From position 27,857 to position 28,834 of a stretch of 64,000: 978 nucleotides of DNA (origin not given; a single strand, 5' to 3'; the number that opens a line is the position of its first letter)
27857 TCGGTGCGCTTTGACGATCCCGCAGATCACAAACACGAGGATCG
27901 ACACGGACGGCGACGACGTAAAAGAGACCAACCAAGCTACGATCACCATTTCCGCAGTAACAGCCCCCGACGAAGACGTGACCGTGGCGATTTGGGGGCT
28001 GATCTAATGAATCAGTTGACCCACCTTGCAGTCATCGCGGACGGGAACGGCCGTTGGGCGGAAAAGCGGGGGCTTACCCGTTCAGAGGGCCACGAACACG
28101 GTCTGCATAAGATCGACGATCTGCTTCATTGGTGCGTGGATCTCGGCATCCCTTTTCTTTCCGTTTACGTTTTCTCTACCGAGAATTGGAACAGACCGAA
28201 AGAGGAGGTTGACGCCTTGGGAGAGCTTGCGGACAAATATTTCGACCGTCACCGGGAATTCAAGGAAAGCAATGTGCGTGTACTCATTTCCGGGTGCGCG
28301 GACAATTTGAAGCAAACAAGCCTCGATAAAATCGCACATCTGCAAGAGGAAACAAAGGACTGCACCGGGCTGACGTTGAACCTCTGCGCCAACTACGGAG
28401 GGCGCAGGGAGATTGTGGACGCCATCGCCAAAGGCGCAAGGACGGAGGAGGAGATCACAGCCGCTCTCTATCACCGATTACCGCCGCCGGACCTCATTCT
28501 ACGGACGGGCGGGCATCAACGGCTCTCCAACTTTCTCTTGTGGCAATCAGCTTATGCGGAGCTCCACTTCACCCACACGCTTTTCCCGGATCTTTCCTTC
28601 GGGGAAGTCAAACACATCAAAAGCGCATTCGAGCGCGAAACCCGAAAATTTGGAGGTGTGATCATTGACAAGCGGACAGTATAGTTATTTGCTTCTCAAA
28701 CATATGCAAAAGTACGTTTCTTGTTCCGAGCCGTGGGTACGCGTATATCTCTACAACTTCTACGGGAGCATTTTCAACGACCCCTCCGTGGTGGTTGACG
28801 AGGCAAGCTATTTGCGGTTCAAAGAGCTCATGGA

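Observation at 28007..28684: Catalytically intact undecaprenyl-diphosphate synthase homologue inside the late structural operon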

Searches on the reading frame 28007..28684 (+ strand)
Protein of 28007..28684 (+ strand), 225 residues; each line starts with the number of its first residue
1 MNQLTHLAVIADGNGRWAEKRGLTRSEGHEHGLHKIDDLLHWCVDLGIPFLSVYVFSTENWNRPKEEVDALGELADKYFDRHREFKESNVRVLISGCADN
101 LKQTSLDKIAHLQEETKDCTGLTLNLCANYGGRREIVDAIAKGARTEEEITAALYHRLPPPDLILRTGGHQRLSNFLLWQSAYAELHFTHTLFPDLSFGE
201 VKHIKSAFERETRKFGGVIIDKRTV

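Call 4: search_protein_families(library=pfam, proteins=[window:28007-28681:+], max_evalue=0.01)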
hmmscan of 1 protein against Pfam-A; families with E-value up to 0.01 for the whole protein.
window:28007-28681:+ (225 aa): 1 family
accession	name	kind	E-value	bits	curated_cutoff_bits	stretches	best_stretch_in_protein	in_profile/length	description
PF01255.24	Prenyltransf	-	8.8e-69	231.8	27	1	10-216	1-219/219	Putative undecaprenyl diphosphate synthase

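Call 5: search_protein_families(library=ncbifam, proteins=[window:28007-28681:+], max_evalue=0.01)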
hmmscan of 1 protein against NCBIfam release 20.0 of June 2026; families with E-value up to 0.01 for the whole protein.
window:28007-28681:+ (225 aa): 16 families
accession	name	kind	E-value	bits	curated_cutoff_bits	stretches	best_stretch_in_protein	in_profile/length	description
NF011407.0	PRK14833.1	equivalog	2.8e-65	220.2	325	1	2-218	3-232/233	di-trans,poly-cis-decaprenylcistransferase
TIGR00055.1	uppS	equivalog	1.2e-64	217.8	109.55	1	5-216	3-228/228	polyprenyl diphosphate synthase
NF011405.0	PRK14830.1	equivalog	5.8e-64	216.1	304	1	5-218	24-251/251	undecaprenyl pyrophosphate synthase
NF011406.0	PRK14831.1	subfamily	5.7e-58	196.1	375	1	5-218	25-252/256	undecaprenyl pyrophosphate synthase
NF011404.0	PRK14829.1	equivalog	3.9e-57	193.5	372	1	5-218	32-259/260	isoprenyl transferase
NF011415.0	PRK14842.1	equivalog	3.9e-56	190.2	360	1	5-218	10-238/241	isoprenyl transferase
NF011414.0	PRK14841.1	equivalog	1.4e-55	188.5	401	1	5-219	5-231/233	isoprenyl transferase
NF011408.0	PRK14834.1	equivalog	6.7e-54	183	348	1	3-219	17-247/252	isoprenyl transferase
NF011412.0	PRK14839.1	equivalog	1.1e-53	182.1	334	1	5-218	11-229/240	di-trans,poly-cis-decaprenylcistransferase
NF011403.0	PRK14828.1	equivalog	4.4e-48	163.9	348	1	3-216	28-257/258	isoprenyl transferase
NF011411.0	PRK14838.1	equivalog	1.1e-47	162.4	417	1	5-216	14-237/244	isoprenyl transferase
NF007596.1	PRK10240.1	equivalog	3.3e-47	161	418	1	5-218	17-244/251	(2E,6E)-farnesyl-diphosphate-specific ditrans,polycis-undecaprenyl-diphosphate synthase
NF011409.0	PRK14835.1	equivalog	5.6e-46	157.1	425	1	5-216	47-278/279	isoprenyl transferase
NF011410.0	PRK14837.1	equivalog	5.9e-46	156.9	342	1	5-216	8-229/230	undecaprenyl pyrophosphate synthase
NF011402.0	PRK14827.1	equivalog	9.9e-44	149.8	535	1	5-216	69-294/296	decaprenyl diphosphate synthase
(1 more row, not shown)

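Call 6: search_solved_structures(query=window:28007-28681:+, show_alignments=2)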
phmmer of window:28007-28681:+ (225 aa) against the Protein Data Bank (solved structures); distinct sequences matched with E-value up to 0.001: 35.
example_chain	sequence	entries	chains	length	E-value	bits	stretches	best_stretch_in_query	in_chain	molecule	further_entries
3ugs_B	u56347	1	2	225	4.4e-48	167.4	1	1-216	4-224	Undecaprenyl pyrophosphate synthase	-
7cpn_A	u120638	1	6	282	3e-47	164.7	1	6-218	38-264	Trans,polycis-polyprenyl diphosphate synthase ((2Z,6E)-farnesyl diphosphate specific)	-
7cpm_A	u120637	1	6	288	3.3e-47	164.5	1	6-218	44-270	Trans,polycis-polyprenyl diphosphate synthase ((2Z,6E)-farnesyl diphosphate specific)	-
7vpc_A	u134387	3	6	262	3.3e-47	164.5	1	5-217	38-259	Neryl-diphosphate synthase 1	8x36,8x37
8x35_A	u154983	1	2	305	5.4e-47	163.8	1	5-217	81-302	Neryl diphosphate synthase 1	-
5hxn_A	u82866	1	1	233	2.8e-46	161.5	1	5-217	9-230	(2Z,6Z)-farnesyl diphosphate synthase, chloroplastic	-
5cqb_A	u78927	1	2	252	3.8e-46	161.1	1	5-218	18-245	Ditrans,polycis-undecaprenyl-diphosphate synthase ((2E,6E)-farnesyl-diphosphate specific)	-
1jp3_A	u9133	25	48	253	3.9e-46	161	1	5-218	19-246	undecaprenyl pyrophosphate synthase | Undecaprenyl pyrophosphate synthetase | Ditrans,polycis-undecaprenyl-diphosphate synthase ((2E,6E)-farnesyl-diphosphate sp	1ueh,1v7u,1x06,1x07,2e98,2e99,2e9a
6loi_A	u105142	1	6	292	4.8e-46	160.7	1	5-218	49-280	Isoprenyl transferase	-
8kga_A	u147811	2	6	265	5.3e-46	160.6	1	5-217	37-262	Dimethylallylcistransferase CPT1, chloroplastic,Dehydrodolichyl diphosphate synthase 2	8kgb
2d2r_A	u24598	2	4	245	8.6e-46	159.9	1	3-217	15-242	Undecaprenyl Pyrophosphate Synthase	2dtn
5hxo_A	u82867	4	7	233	1.9e-45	158.8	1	5-217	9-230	(2Z,6Z)-farnesyl diphosphate synthase, chloroplastic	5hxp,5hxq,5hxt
8wu6_A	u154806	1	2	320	2.1e-45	158.7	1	6-217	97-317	Nerylneryl diphosphate synthase CPT2, chloroplastic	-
1x08_A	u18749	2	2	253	5e-45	157.4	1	5-218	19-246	Undecaprenyl pyrophosphate synthetase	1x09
4q9m_A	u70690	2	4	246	5.4e-45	157.3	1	5-218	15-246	Isoprenyl transferase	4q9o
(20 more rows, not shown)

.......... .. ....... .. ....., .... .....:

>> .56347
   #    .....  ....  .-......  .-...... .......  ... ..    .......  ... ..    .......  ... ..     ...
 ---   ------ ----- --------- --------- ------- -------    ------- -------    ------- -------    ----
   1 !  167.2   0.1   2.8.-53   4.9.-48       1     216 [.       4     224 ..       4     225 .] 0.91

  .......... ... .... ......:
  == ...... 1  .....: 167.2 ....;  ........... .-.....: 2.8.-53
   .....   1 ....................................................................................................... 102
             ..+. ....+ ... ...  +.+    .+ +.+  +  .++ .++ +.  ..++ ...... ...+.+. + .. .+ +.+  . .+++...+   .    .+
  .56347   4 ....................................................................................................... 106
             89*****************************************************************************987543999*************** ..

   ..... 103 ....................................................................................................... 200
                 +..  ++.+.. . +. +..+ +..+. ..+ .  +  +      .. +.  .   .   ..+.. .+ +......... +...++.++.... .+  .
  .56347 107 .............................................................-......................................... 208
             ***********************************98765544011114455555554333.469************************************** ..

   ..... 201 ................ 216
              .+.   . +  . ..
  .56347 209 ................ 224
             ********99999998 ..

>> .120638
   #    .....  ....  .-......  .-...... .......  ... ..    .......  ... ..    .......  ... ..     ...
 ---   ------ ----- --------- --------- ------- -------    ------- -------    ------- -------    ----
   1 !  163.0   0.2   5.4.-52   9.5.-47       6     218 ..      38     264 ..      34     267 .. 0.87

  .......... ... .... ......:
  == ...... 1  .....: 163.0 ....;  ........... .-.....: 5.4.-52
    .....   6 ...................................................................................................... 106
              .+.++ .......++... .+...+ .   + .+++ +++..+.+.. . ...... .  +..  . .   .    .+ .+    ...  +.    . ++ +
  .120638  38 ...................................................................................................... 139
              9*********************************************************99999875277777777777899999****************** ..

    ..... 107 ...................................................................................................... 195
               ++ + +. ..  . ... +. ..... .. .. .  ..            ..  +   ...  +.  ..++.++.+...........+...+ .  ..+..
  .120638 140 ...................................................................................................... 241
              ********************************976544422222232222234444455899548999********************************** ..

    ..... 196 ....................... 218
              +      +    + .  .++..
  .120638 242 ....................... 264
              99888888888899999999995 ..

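Call 8: search_protein_families(library=phrogs, proteins=[window:28007-28681:+], max_evalue=0.001)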
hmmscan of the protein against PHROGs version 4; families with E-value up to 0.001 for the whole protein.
window:28007-28681:+ (225 aa): 0 families

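Call 11: search_dna_similar(query=window:28007-28681:+, collection=phages, mode=protein, max_rows=40)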
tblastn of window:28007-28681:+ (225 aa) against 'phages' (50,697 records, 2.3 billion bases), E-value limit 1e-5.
Records with a match: 26; places in all: 26; records where one place covers at least 80% of the query: 21.
Best place of each record, by identity: <60% 26.
By first word of the organism name: Bacteriophage 9; Listeria 6; Staphylococcus 2; Acinetobacter 2; Streptomyces 2; Flavobacterium 2; Salmonella 1; Enterococcus 1; Pseudomonas 1.
By host as written in the record: - 11; Listeria monocytogenes 6; Staphylococcus aureus 2; Streptomyces lividans JI 1326 2; Flavobacterium psychrophilum strain MH1 2; Homo sapiens 1; Enterococcus faecalis 1; Pseudomonas aeruginosa 1.
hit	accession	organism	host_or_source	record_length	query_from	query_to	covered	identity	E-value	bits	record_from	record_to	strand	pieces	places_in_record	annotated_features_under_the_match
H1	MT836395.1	Bacteriophage sp.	human fecal samples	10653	6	223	97%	40.1%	9e-43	159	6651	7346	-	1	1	record has no annotation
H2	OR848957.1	Listeria phage LM 4-14-1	Listeria monocytogenes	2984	6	218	95%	41.0%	7e-48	173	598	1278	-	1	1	record has no annotation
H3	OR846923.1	Listeria phage LM 4-11-1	Listeria monocytogenes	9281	6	218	95%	41.0%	8e-48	173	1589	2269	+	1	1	record has no annotation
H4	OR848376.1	Listeria phage LM 4-14-1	Listeria monocytogenes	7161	6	218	95%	41.0%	2e-47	172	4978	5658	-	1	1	record has no annotation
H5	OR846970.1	Listeria phage LM 4-11-1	Listeria monocytogenes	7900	6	218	95%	41.0%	2e-47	172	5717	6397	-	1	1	record has no annotation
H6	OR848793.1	Listeria phage LM 4-14-1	Listeria monocytogenes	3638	6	218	95%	40.3%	5e-48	174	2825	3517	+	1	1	record has no annotation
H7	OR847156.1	Listeria phage LM 4-11-1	Listeria monocytogenes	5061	6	218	95%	40.3%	5e-48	174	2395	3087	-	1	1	record has no annotation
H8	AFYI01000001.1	Salmonella enterica subsp. enterica serovar Infantis str. ...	Homo sapiens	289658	6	217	94%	40.2%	7e-44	162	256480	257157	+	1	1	di-trans,poly-cis-decaprenylcistransferase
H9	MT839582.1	Bacteriophage sp.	human fecal samples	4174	5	217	95%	39.6%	3e-44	163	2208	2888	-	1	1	record has no annotation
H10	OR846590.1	Enterococcus phage Efs 1-1-1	Enterococcus faecalis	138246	6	218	95%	39.0%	3e-46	169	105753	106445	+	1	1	record has no annotation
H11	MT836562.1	Bacteriophage sp.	human fecal samples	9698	6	218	95%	38.7%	7e-43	159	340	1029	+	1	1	record has no annotation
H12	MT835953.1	Bacteriophage sp.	human fecal samples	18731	1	218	97%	37.5%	8e-45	164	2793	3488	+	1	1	record has no annotation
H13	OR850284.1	Staphylococcus phage SA 1298 Kay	Staphylococcus aureus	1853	6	218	95%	37.0%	1e-44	162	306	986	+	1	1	record has no annotation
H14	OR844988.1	Staphylococcus phage SA 1306 Kay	Staphylococcus aureus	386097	6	218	95%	37.0%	9e-44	162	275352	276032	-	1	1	record has no annotation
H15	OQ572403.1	Pseudomonas phage Y1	Pseudomonas aeruginosa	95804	6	216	94%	36.0%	2e-37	143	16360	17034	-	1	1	record has no annotation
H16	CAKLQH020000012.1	Acinetobacter phage MD-2021a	not known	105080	6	216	94%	34.2%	1e-38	147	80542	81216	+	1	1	uppS: subunit of undecaprenyl diphosphate synthase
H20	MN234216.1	Streptomyces phage Gilgamesh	Streptomyces lividans JI 1326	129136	6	216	94%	30.9%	7e-22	99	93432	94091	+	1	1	102: hypothetical protein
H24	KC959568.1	Flavobacterium phage 6H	Flavobacterium psychrophilum strain MH1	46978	52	192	63%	38.1%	8e-24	104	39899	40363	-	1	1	di-trans,poly-cis-decaprenylcistransferase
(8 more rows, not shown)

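Call 13: find_homologous_proteins(query=window:28007-28681:+, max_evalue=1e-10)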
Query window:28007-28681:+ (225 aa): 8000 proteins with E <= 1e-10 among 8000 candidates; the best 120 are listed.
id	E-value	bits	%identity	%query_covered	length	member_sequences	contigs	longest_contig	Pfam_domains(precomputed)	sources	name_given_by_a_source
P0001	7.4e-135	466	88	100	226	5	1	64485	PF01255.25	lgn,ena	-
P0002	1.5e-129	449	86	100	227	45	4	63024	PF01255.25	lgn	-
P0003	7.3e-125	433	81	100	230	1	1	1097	PF01255.25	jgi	jgi:undecaprenyl diphosphate synthase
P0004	4.3e-119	414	78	100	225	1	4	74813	PF01255.25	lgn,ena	-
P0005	4.7e-119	414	80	100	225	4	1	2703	PF01255.25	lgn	-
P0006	2.9e-118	412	82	96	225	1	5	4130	PF01255.25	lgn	-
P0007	3.4e-118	412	79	100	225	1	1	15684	PF01255.25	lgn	-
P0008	1.1e-116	407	77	100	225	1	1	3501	PF01255.25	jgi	jgi:undecaprenyl diphosphate synthase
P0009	5.2e-116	404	76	100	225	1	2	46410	PF01255.25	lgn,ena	-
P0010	2.7e-115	402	80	97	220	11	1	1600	PF01255.25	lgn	-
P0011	3.7e-115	402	77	99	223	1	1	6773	PF01255.25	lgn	-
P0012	1.3e-113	397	76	100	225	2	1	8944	PF01255.25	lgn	-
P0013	2.2e-113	396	77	98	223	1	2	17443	PF01255.25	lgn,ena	-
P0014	2.3e-113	396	79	97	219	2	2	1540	PF01255.25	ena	-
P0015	6.6e-112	391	75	100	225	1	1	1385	PF01255.25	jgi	jgi:undecaprenyl diphosphate synthase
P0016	4.8e-111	388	76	99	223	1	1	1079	PF01255.25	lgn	-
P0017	8.3e-109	381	75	99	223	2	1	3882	PF01255.25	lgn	-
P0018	1.0e-108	381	74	98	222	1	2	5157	PF01255.25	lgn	-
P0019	4.9e-108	378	74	98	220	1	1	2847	PF01255.25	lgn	-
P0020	8.0e-108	378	74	97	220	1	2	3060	PF01255.25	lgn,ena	-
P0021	2.0e-107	376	75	96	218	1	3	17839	PF01255.25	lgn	-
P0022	2.2e-107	376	73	100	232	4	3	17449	PF01255.25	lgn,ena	-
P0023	3.0e-107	376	74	97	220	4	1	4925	PF01255.25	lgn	-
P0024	6.4e-107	375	71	98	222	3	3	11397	PF01255.25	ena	-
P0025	3.7e-106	372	74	97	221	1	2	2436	PF01255.25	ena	-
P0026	6.8e-106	371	74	96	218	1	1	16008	PF01255.25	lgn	-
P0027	7.5e-106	371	73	97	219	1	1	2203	PF01255.25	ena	-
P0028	1.6e-105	370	72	98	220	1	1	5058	PF01255.25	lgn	-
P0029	2.8e-105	369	74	99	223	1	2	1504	PF01255.25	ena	-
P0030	4.3e-105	369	72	98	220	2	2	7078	PF01255.25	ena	-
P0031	5.5e-105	368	73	97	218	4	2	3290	PF01255.25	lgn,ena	-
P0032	5.7e-105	368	72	98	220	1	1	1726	PF01255.25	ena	-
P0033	7.1e-105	368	71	97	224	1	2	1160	PF01255.25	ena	-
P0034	1.3e-104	367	74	96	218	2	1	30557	PF01255.25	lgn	-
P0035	1.3e-104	367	73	96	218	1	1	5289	PF01255.25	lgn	-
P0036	2.0e-104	367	73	97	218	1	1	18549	PF01255.25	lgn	-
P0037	2.9e-104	366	73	98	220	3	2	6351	PF01255.25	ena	-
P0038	2.9e-104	366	72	98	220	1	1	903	PF01255.25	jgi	jgi:undecaprenyl diphosphate synthase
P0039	2.9e-104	366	72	98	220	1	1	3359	PF01255.25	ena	-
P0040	3.4e-104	366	72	96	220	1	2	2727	PF01255.25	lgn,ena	-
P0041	4.0e-104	366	72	98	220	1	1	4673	PF01255.25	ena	-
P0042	4.1e-104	366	73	97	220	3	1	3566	PF01255.25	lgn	-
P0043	4.4e-104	365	73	97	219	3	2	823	PF01255.25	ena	-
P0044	6.4e-104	365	73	96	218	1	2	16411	PF01255.25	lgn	-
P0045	7.2e-104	365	72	96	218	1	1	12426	PF01255.25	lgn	-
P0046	7.6e-104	365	72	98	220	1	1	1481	PF01255.25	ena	-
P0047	9.3e-104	364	73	96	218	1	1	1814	PF01255.25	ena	-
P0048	2.7e-103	363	71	100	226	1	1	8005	PF01255.25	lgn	-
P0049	2.9e-103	363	73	96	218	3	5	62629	PF01255.25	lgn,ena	-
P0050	3.4e-103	363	72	96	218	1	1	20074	PF01255.25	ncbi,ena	-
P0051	3.4e-103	362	71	97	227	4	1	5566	PF01255.25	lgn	-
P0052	3.4e-103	362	71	96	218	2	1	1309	PF01255.25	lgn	-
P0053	5.2e-103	362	71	97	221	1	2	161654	PF01255.25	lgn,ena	-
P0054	7.3e-103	361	70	97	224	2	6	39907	PF01255.25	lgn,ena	-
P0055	1.0e-102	361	72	98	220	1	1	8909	PF01255.25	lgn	-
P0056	1.4e-102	361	70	97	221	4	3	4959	PF01255.25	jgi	jgi:undecaprenyl diphosphate synthase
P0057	1.4e-102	361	71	97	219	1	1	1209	PF01255.25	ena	-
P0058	1.6e-102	360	71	96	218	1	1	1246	PF01255.25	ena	-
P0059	1.6e-102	360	71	96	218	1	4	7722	PF01255.25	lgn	-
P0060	2.1e-102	360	71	97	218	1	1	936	PF01255.25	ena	-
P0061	3.4e-102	359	69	97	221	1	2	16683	PF01255.25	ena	-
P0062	4.1e-102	359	69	98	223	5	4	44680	PF01255.25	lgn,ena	-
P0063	5.3e-102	359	72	97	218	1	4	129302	PF01255.25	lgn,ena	-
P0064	5.4e-102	359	69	97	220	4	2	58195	PF01255.25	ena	-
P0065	8.6e-102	358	71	96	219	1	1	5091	PF01255.25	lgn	-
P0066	1.0e-101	358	72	96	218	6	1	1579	PF01255.25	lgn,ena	-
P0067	1.1e-101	358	69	98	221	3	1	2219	PF01255.25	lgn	-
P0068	1.3e-101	357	72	96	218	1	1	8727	PF01255.25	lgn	-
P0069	1.8e-101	357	71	97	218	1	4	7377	PF01255.25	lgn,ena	-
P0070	2.1e-101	357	72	97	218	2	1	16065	PF01255.25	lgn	-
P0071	2.2e-101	357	71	96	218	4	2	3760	PF01255.25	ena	-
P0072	2.5e-101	356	69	97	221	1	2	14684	PF01255.25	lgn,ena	-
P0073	2.5e-101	356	70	97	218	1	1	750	PF01255.25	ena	-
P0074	2.6e-101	356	70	97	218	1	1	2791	PF01255.25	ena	-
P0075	3.0e-101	356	70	97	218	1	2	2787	PF01255.25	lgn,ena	-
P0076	3.7e-101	356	70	98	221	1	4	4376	PF01255.25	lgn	-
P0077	4.0e-101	356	70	96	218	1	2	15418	PF01255.25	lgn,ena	-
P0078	4.0e-101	356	69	97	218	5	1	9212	PF01255.25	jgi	jgi:undecaprenyl diphosphate synthase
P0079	5.5e-101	355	72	97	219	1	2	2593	PF01255.25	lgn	-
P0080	7.0e-101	355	71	97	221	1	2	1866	PF01255.25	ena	-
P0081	9.0e-101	355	70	97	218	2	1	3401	PF01255.25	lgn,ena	-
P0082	9.4e-101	355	67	97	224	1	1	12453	PF01255.25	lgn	-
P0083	1.2e-100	354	70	97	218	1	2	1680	PF01255.25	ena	-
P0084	1.3e-100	354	72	97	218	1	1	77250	PF01255.25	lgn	-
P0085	1.5e-100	354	67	100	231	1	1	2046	PF01255.25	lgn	-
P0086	1.7e-100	354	70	97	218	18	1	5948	PF01255.25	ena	-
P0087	1.8e-100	354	72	97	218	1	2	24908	PF01255.25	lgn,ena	-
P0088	1.8e-100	354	72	97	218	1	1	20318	PF01255.25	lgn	-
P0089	2.5e-100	353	70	97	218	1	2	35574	PF01255.25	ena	-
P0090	3.3e-100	353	70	97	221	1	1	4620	PF01255.25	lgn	-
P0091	3.4e-100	353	72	97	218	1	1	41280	PF01255.25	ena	-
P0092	3.5e-100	353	72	97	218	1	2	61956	PF01255.25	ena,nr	nr:MAG TPA: isoprenyl diphosphate synthase [Caudoviricetes sp.]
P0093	3.5e-100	353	71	97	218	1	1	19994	PF01255.25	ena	-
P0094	4.1e-100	352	71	97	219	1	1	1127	PF01255.25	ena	-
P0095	4.2e-100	352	71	97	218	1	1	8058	PF01255.25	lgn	-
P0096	5.2e-100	352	71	97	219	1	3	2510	PF01255.25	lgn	-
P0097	5.3e-100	352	67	97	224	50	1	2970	PF01255.25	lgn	-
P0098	6.0e-100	352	70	96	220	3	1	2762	PF01255.25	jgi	jgi:undecaprenyl diphosphate synthase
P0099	9.7e-100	351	69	97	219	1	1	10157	PF01255.25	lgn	-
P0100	9.9e-100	351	71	96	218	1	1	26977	PF01255.25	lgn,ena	-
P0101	1.6e-99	350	68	97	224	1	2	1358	PF01255.25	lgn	-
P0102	2.3e-99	350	70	97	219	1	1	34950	PF01255.25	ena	-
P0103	2.6e-99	350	70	97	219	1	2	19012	PF01255.25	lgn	-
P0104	2.6e-99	350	71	97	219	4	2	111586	PF01255.25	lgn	-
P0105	3.3e-99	349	70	97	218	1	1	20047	PF01255.25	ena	-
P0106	3.6e-99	349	71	97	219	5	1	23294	PF01255.25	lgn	-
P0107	4.3e-99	349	68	97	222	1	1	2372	PF01255.25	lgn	-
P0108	4.8e-99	349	69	96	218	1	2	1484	PF01255.25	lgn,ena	-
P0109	6.7e-99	348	69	97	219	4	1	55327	PF01255.25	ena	-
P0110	7.9e-99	348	68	97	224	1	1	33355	PF01255.25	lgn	-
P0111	8.0e-99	348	68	97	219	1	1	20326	PF01255.25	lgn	-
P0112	1.2e-98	348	70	97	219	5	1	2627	PF01255.25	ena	-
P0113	1.7e-98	347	69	96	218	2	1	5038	PF01255.25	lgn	-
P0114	2.0e-98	347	68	97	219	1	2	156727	PF01255.25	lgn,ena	-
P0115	2.8e-98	346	69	97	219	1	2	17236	PF01255.25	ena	-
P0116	3.7e-98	346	69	96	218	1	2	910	PF01255.25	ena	-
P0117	3.8e-98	346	68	97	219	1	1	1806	PF01255.25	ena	-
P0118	4.0e-98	346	68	97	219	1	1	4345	PF01255.25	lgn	-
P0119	5.5e-98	345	68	97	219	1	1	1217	PF01255.25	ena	-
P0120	5.7e-98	345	68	97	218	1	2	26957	PF01255.25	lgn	-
